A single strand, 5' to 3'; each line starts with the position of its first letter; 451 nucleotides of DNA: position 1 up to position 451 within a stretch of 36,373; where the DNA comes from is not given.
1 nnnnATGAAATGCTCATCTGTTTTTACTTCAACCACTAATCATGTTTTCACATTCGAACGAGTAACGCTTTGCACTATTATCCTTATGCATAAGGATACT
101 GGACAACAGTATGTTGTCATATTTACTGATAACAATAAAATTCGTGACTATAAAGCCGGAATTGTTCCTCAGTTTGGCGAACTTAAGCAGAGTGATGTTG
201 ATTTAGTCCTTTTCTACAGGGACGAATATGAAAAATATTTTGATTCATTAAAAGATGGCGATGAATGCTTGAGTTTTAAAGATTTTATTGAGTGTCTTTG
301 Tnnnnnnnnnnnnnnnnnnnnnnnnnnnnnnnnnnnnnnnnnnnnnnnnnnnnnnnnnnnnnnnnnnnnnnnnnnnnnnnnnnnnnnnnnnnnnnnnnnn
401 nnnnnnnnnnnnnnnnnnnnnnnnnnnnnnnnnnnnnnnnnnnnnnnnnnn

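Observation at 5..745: Unknown small proteins in positions expected for conjugative leading-region genes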

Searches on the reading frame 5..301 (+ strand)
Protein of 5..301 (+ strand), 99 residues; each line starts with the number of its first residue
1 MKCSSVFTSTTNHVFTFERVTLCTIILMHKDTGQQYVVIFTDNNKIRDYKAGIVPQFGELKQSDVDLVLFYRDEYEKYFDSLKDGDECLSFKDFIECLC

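Call 4: search_protein_families(library=pfam, proteins=[window:5-301:+], max_evalue=1)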
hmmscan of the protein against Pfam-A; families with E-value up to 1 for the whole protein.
window:5-301:+ (99 aa): 1 family
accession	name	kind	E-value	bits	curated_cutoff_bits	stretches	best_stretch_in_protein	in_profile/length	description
PF05627.16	AvrRpt-cleavage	-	0.13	12.1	20.3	0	53-64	6-17/37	Cleavage site for pathogenic type III effector avirulence factor Avr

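Call 12: find_homologous_proteins(query=window:5-301:+)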
Query window:5-301:+ (99 aa): 97 proteins with E <= 0.001 among 97 candidates.
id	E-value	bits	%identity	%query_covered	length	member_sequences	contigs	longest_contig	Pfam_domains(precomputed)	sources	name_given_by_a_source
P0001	2.1e-60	219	99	100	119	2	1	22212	-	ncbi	ncbi:TPA: hypothetical protein ACUS18_004736, partial [Escherichia coli]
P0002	2.4e-60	219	100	100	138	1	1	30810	-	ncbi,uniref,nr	ncbi:hypothetical protein [Escherichia coli]|uniref:hypothetical protein n=1 Tax=Escherichia coli Ta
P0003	5.1e-59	214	99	99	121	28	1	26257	-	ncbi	ncbi:hypothetical protein, partial [Escherichia coli]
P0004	1.0e-57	210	97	99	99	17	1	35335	-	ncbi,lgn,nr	ncbi:hypothetical protein QS512_23405 [Escherichia coli]|nr:hypothetical protein [Escherichia coli]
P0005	2.6e-52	193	88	99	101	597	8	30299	-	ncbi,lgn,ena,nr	ncbi:hypothetical protein IDQ30_004610 [Salmonella enterica]|nr:hypothetical protein [Salmonella ent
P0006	2.2e-51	190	85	99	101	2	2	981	-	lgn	-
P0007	1.2e-50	188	100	85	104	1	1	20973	-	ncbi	ncbi:hypothetical protein ACLHUH_24825 [Escherichia coli]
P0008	3.0e-50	186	84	99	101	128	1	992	-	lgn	-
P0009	4.2e-50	186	82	99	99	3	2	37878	-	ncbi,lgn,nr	ncbi:hypothetical protein JKH83_004756 [Salmonella enterica]|nr:hypothetical protein [Salmonella ent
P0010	9.1e-50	185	84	99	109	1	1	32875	-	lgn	-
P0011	4.3e-49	183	81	99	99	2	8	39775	-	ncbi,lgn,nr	ncbi:hypothetical protein ACEVKD_004520 [Salmonella enterica]|nr:hypothetical protein [Salmonella en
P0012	6.3e-48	179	80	99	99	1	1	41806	-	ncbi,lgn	ncbi:hypothetical protein WEV46_005014 [Salmonella enterica]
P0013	1.0e-46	175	86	93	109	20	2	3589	-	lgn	-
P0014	1.4e-45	171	78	99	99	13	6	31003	-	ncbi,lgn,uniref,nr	ncbi:TPA: hypothetical protein G9F11_004997 [Salmonella enterica]|uniref:Uncharacterized protein n=1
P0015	1.5e-45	171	80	93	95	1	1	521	-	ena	-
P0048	1.0e-28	117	54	91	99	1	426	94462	-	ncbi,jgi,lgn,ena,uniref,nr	ncbi:hypothetical protein ACSC77_004028 [Escherichia coli]|jgi:hypothetical protein|uniref:hypotheti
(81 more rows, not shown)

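Call 19: search_protein_families(library=phrogs, proteins=[window:5-301:+], max_evalue=1)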
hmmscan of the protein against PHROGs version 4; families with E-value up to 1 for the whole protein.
window:5-301:+ (99 aa): 4 families
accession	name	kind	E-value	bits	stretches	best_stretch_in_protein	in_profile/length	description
phrog_2061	-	unknown function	2.2e-10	41.7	1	61-98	9-46/54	-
phrog_35040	-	unknown function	0.00039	21.2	1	57-98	7-48/205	-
phrog_22232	-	unknown function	0.0051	17.6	1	75-98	15-38/46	unknown function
phrog_38301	-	unknown function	0.058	14.8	1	21-48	6-33/89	-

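Call 20: search_protein_families(library=ncbifam, proteins=[window:5-301:+], max_evalue=1)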
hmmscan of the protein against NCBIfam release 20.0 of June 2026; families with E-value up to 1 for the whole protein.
window:5-301:+ (99 aa): 0 families

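Call 21: search_protein_families(library=padloc, proteins=[window:5-301:+], max_evalue=1)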
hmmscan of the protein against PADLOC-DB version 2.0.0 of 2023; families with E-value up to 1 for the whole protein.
window:5-301:+ (99 aa): 1 family
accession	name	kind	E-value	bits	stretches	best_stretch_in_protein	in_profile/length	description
PDLC03013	RTasTM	-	0.0095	13.8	1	63-96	149-182/229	-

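Call 23: predict_structure(alignment_id=A1)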
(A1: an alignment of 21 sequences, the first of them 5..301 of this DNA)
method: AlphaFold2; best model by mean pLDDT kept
length: 99 residues; sequences in the alignment: 21
mean_pLDDT: 52.5   pTM: 0.44
mean pLDDT of the five models: 52.5, 49.8, 48.8, 46.4, 43.0
residues with pLDDT >= 90: 0; 70-90: 5; 50-70: 58; < 50: 36
segments of 3 or more residues with pLDDT < 50: 1-6, 13-21, 42-59
pLDDT, mean of each block of 10 residues (from residue 1): 44 42 57 56 41 41 58 65 65 56
secondary structure, 60 per line:
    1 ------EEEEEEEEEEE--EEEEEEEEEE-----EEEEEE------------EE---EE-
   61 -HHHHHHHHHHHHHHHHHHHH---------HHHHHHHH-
elements in order: E7-17 E20-29 E35-40 H62-81 H91-98

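Call 45: find_homologous_proteins(query=A1, max_evalue=0.01)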
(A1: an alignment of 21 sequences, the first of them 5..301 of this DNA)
Query A1 (21 sequences) (99 aa, profile of the alignment): 117 proteins with E <= 0.01 among 1498 candidates.
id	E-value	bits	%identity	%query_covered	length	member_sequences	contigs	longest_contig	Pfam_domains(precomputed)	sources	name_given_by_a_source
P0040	1.5e-51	190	57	91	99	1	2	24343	-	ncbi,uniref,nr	ncbi:hypothetical protein L3W93_21005 [Escherichia coli]|uniref:hypothetical protein n=1 Tax=Escheri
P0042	1.8e-51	190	56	91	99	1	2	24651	-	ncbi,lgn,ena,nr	ncbi:hypothetical protein B9U28_004624 [Salmonella enterica subsp. enterica serovar Javiana]|nr:hypo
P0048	2.4e-51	190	54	91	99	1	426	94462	-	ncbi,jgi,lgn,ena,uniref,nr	ncbi:hypothetical protein ACSC77_004028 [Escherichia coli]|jgi:hypothetical protein|uniref:hypotheti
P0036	2.4e-51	190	56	91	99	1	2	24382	-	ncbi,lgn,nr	ncbi:TPA: hypothetical protein J5G37_004199 [Escherichia coli]|nr:hypothetical protein [Escherichia 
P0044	2.6e-51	190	54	91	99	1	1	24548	-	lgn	-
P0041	2.6e-51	190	56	91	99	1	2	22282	-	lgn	-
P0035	2.8e-51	190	57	91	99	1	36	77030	-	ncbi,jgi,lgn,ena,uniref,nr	ncbi:hypothetical protein [Escherichia coli]|jgi:hypothetical protein|uniref:hypothetical protein n=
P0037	3.2e-51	189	56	91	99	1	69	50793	-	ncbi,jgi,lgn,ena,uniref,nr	ncbi:TPA: hypothetical protein ACV73J_004526 [Escherichia coli]|uniref:Uncharacterized protein n=1 T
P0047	5.1e-51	189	54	91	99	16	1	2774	-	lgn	-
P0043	5.7e-51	189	52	99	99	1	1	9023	-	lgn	-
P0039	7.8e-51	188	57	91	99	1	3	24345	-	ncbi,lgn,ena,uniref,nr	ncbi:hypothetical protein [Escherichia coli]|uniref:hypothetical protein n=1 Tax=Escherichia coli Ta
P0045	8.7e-51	188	54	91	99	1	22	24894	-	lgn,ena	-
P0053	9.1e-51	188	54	91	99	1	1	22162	-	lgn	-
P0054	9.1e-51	188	53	91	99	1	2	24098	-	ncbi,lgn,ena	ncbi:hypothetical protein ACSHEJ_004197 [Escherichia coli]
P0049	9.2e-51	188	56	91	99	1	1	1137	-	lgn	-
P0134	3.4e-6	45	69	29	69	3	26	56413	-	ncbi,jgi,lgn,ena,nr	ncbi:hypothetical protein Q2P59_003428 [Escherichia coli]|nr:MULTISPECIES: hypothetical protein [Ent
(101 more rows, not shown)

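Call 46: find_encoding_contigs(protein=P0048, flank=7000, max_places=4)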
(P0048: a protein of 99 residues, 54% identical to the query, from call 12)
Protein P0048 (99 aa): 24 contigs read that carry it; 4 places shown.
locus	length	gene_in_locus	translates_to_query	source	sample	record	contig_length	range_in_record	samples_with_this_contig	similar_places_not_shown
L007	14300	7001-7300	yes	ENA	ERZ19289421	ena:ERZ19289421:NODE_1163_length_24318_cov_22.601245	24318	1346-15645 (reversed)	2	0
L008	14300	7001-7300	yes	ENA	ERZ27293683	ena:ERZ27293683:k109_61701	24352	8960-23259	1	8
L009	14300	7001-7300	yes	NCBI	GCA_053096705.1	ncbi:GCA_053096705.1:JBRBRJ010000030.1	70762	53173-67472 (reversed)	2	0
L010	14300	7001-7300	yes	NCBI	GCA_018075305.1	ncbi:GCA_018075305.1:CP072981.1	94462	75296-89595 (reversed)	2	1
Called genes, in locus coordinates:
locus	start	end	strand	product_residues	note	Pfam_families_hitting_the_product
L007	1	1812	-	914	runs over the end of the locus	PF05101:VirB3, PF27097:VirB4_TrbE_N, PF03135:CagE_TrbE_VirB, PF19044:P-loop_TraG (weak)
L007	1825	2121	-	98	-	PF04956:TrbC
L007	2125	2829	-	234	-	PF01464:SLT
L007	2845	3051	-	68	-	-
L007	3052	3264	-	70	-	-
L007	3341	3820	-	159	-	PF02357:NusG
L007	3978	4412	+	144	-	PF12844:HTH_19, PF13560:HTH_31, PF01381:HTH_3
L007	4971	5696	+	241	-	PF02387:IncFII_repA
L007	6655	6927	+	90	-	-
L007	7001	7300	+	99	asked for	-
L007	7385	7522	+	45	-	-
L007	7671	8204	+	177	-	PF00226:DnaJ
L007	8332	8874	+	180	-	-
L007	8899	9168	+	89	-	-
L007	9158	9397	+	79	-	-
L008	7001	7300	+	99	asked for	-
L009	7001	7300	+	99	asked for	-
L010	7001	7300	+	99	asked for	-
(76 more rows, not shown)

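Call 47: find_encoding_contigs(protein=P0134, flank=6000, max_places=3)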
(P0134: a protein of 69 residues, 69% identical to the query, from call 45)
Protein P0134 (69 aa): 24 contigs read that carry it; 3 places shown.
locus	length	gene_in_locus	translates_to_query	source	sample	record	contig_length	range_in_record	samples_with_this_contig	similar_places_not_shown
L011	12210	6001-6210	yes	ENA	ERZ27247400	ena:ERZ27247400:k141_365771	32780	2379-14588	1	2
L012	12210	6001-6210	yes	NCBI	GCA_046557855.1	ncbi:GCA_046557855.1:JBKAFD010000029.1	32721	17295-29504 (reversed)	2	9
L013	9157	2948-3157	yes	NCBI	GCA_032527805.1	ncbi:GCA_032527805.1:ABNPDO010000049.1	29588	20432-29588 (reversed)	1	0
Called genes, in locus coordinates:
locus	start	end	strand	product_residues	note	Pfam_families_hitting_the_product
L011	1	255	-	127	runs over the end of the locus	PF10881:DUF2726 (weak)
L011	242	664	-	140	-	-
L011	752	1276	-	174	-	PF13091:PLDc_2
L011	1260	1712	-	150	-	-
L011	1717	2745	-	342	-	PF10134:RPA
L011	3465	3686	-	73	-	-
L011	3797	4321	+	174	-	PF00226:DnaJ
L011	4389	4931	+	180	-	-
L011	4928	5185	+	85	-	-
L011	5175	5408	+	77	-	PF15731:MqsA_antitoxin (weak)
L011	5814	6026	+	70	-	-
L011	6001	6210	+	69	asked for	-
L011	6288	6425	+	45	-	-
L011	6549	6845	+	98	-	PF05973:Gp49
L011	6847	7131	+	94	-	PF21716:dnstrm_HI1420, PF01381:HTH_3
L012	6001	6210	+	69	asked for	-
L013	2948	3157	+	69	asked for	-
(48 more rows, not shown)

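Call 48: search_dna_similar(query=P0048, collection=plasmids, mode=protein, max_rows=40, rows=spread)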
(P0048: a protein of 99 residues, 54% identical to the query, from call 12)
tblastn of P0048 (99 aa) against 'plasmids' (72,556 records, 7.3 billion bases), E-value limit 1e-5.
Records with a match: 1098; places in all: 1124; records where one place covers at least 80% of the query: 762.
Best place of each record, by identity: >=99% 3; 95-99% 14; 60-80% 23; <60% 1058.
By first word of the organism name: Escherichia 864; Salmonella 115; Klebsiella 67; Shigella 37; Citrobacter 6; Enterobacter 4; uncultured 2; Kluyvera 1; Cronobacter 1; Morganella 1.
By predicted mobility (MOB-suite, as given by PLSDB): conjugative 1064; mobilizable 26; non-mobilizable 8.
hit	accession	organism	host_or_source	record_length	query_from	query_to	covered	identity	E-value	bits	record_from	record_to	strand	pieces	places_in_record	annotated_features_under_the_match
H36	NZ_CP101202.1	Escherichia coli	Homo sapiens,cell culture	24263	1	99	100%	100.0%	3e-58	198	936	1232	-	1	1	hypothetical protein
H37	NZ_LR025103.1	Escherichia coli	-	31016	1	99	100%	69.7%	2e-40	147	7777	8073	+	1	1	hypothetical protein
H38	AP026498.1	Escherichia coli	whole organism,animal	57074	9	99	92%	58.2%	2e-29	116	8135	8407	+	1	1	hypothetical protein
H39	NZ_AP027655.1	Escherichia coli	-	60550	9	99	92%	58.2%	2e-29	116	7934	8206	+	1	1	hypothetical protein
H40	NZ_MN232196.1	Escherichia coli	-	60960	9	99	92%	58.2%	2e-29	116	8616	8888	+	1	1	hypothetical protein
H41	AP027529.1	Escherichia coli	Homo sapiens,whole organism,feces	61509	9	99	92%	58.2%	2e-29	116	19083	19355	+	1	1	hypothetical protein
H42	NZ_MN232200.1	Escherichia coli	-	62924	9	99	92%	58.2%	2e-29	116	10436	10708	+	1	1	hypothetical protein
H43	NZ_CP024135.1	Escherichia coli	single cell,clinical patient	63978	9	99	92%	58.2%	2e-29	116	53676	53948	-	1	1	hypothetical protein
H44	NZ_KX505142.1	Cronobacter sakazakii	chicken feces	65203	9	99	92%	58.2%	2e-29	116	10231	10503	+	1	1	hypothetical protein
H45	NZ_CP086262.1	Escherichia coli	Homo sapiens,Cell culture,feces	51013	9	99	92%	57.1%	1e-28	114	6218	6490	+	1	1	hypothetical protein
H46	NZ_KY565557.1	Escherichia coli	chicken retail meat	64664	9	98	91%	55.6%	7e-27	108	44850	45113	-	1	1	hypothetical protein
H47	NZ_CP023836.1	Escherichia coli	Homo sapiens,Bacterial isolate,feces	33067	9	99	92%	53.8%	2e-29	116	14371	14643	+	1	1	hypothetical protein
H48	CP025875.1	Escherichia coli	Homo sapiens,stool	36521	9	99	92%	53.8%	2e-29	116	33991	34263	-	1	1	none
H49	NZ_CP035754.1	Escherichia coli E110019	-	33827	9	99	92%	53.8%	3e-29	115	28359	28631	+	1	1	hypothetical protein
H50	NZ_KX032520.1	Escherichia coli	Pus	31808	9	98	91%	54.4%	4e-29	115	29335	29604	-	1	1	hypothetical protein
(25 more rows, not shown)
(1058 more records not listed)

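Call 49: get_annotated_region(hit=H44, flank=11000)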
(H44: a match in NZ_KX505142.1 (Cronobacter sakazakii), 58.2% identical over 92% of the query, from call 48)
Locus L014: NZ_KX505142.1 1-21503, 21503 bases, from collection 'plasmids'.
description: Cronobacter sakazakii strain WF-5-19C plasmid pWF-5-19C_mcr-1, complete sequence
organism: Cronobacter sakazakii (NCBI taxid 28141)
taxonomy: Bacteria; Pseudomonadota; Gammaproteobacteria; Enterobacterales; Enterobacteriaceae; Cronobacter; Cronobacter sakazakii
host: -; source: chicken feces; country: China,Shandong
typing (MOB-suite, as given by PLSDB): conjugative; replicon IncI2; relaxase MOBP; mating-pair formation MPF_T
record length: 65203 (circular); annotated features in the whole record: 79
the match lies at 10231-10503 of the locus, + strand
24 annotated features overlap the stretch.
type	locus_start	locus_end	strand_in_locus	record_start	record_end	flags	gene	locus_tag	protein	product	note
CDS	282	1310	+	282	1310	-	repA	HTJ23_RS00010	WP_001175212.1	plasmid replication initiator RepA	-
CDS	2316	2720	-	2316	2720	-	tnpA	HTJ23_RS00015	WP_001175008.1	IS200/IS605 family transposase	-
CDS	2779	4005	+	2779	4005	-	-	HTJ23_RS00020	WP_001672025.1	RNA-guided endonuclease TnpB family protein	-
CDS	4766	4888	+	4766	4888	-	-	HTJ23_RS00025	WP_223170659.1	type I toxin-antitoxin system Hok family toxin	-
CDS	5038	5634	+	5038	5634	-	-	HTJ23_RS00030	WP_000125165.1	ProQ/FINO family protein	-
CDS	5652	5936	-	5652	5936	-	-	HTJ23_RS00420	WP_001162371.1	hypothetical protein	-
CDS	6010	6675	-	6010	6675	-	-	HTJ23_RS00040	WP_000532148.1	division plane positioning ATPase MipZ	-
CDS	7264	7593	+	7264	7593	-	-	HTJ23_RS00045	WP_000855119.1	hypothetical protein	-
CDS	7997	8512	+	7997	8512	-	-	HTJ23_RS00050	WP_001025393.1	J domain-containing protein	GO:0006457 - protein folding [Evidence IEA]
CDS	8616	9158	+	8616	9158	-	-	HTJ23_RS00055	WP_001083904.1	hypothetical protein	-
CDS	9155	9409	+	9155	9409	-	-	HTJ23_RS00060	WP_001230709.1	hypothetical protein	-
CDS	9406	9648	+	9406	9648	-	-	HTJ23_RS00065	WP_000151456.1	hypothetical protein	-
CDS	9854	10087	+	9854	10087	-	-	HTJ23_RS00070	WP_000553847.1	hypothetical protein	-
CDS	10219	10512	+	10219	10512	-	-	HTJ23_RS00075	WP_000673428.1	hypothetical protein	-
CDS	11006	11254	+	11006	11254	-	-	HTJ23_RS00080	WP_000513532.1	type II toxin-antitoxin system HicA family toxin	-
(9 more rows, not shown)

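Call 59: search_dna_similar(query=window:5-301:+, collection=phages, mode=protein, max_evalue=0.01, max_rows=30, rows=spread)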
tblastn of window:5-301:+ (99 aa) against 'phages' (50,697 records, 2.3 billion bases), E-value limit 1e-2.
Records with a match: 8; places in all: 8; records where one place covers at least 80% of the query: 0.
Best place of each record, by identity: <60% 8.
By first word of the organism name: Escherichia 4; Citrobacter 2; Providencia 1; Vectrevirus 1.
By host as written in the record: - 3; Escherichia coli 2; Citrobacter rodentium ICC180 2; Escherichia coli ECOR13 1.
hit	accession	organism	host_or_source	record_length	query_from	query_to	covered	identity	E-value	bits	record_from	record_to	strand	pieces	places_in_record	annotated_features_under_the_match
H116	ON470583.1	Escherichia phage vB_EcoS-689R5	Escherichia coli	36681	45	98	55%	37.5%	6e-3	40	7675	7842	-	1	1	putative protein YdfB | head-DNA stabilization protein D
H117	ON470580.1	Escherichia phage vB_EcoM-606R7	Escherichia coli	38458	45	98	55%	37.5%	9e-3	39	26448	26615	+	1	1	putative protein YdfB | head-DNA stabilization protein D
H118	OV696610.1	Escherichia phage Tritos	-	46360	45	98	55%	37.5%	9e-3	39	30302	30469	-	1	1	Uncharacterized protein (x2)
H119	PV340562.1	Escherichia phage PhiR42_1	Escherichia coli ECOR13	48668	45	98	55%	37.5%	9e-3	39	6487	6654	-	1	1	hypothetical protein | head-DNA stabilization protein D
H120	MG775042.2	Citrobacter phage vB_CroP_CrRp3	Citrobacter rodentium ICC180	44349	66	99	34%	47.1%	4e-3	40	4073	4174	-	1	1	hypothetical protein (x2)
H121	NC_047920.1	Citrobacter phage vB_CroP_CrRp3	Citrobacter rodentium ICC180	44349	66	99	34%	47.1%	4e-3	40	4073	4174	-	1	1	hypothetical protein (x2)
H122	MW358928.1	Providencia phage PSTRCR_120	sewage sample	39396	68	98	31%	51.6%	6e-3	40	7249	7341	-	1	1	hypothetical protein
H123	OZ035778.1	Vectrevirus NIC06P3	-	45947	66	99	34%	44.1%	7e-3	40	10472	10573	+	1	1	record has no annotation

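Call 61: get_annotated_region(hit=H121, flank=4000)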
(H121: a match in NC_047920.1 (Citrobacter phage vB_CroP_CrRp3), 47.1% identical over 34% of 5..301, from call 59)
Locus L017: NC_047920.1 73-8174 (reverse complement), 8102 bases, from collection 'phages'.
description: Citrobacter phage vB_CroP_CrRp3, complete genome.
organism: Citrobacter phage vB_CroP_CrRp3 (NCBI taxid 2079275)
taxonomy: Viruses; Duplodnaviria; Heunggongvirae; Uroviricota; Caudoviricetes; Autographiviridae; Molineuxvirinae; Vectrevirus; Vectrevirus CrRp3
host: Citrobacter rodentium ICC180; source: municipal wastewater; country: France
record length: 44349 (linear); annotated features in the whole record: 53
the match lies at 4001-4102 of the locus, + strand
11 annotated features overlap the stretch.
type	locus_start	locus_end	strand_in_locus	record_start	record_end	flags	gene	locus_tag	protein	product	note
CDS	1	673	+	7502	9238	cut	-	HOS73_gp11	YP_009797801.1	tail fiber protein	-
CDS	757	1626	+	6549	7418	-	-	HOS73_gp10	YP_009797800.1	hypothetical protein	-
CDS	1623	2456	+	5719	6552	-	-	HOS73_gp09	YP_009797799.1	hypothetical protein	-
CDS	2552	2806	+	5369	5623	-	-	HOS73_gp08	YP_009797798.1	hypothetical protein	-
CDS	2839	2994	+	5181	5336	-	-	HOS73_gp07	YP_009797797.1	hypothetical protein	-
CDS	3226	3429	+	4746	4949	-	-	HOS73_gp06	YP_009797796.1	hypothetical protein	-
CDS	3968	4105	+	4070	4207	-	-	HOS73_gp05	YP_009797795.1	hypothetical protein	-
CDS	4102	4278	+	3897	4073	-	-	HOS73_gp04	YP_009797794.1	hypothetical protein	-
CDS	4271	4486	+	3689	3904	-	-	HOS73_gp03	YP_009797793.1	hypothetical protein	-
CDS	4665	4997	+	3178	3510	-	-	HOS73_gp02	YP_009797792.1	ocr-like anti-restriction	-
CDS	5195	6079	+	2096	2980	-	-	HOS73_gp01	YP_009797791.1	hypothetical protein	-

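Call 62: get_annotated_region(hit=H122, flank=3000)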
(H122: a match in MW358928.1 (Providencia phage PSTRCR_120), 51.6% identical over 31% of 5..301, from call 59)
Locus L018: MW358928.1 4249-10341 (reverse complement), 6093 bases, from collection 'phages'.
description: Providencia phage PSTRCR_120, complete genome.
organism: Providencia phage PSTRCR_120 (NCBI taxid 2800826)
taxonomy: Viruses; Duplodnaviria; Heunggongvirae; Uroviricota; Caudoviricetes; Autographiviridae; Studiervirinae
host: -; source: sewage sample; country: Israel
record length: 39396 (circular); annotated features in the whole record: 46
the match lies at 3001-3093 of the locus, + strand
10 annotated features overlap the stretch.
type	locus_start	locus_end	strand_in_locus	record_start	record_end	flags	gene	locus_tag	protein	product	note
CDS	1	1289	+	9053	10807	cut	-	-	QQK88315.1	terminase large subunit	terminase large subunit Gp19, DNA packaging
CDS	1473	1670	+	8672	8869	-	-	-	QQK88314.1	hypothetical protein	-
CDS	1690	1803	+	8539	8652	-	-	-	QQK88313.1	hypothetical protein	-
CDS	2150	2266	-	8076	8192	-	-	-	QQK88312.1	hypothetical protein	-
CDS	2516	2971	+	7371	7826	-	-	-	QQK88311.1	hypothetical protein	-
CDS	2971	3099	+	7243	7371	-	-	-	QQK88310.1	hypothetical protein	-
CDS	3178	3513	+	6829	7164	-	-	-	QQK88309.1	hypothetical protein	-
CDS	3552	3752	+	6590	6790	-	-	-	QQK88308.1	hypothetical protein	-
CDS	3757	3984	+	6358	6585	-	-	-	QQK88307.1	hypothetical protein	-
CDS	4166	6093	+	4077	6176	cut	-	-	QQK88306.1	DNA-directed RNA polymerase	-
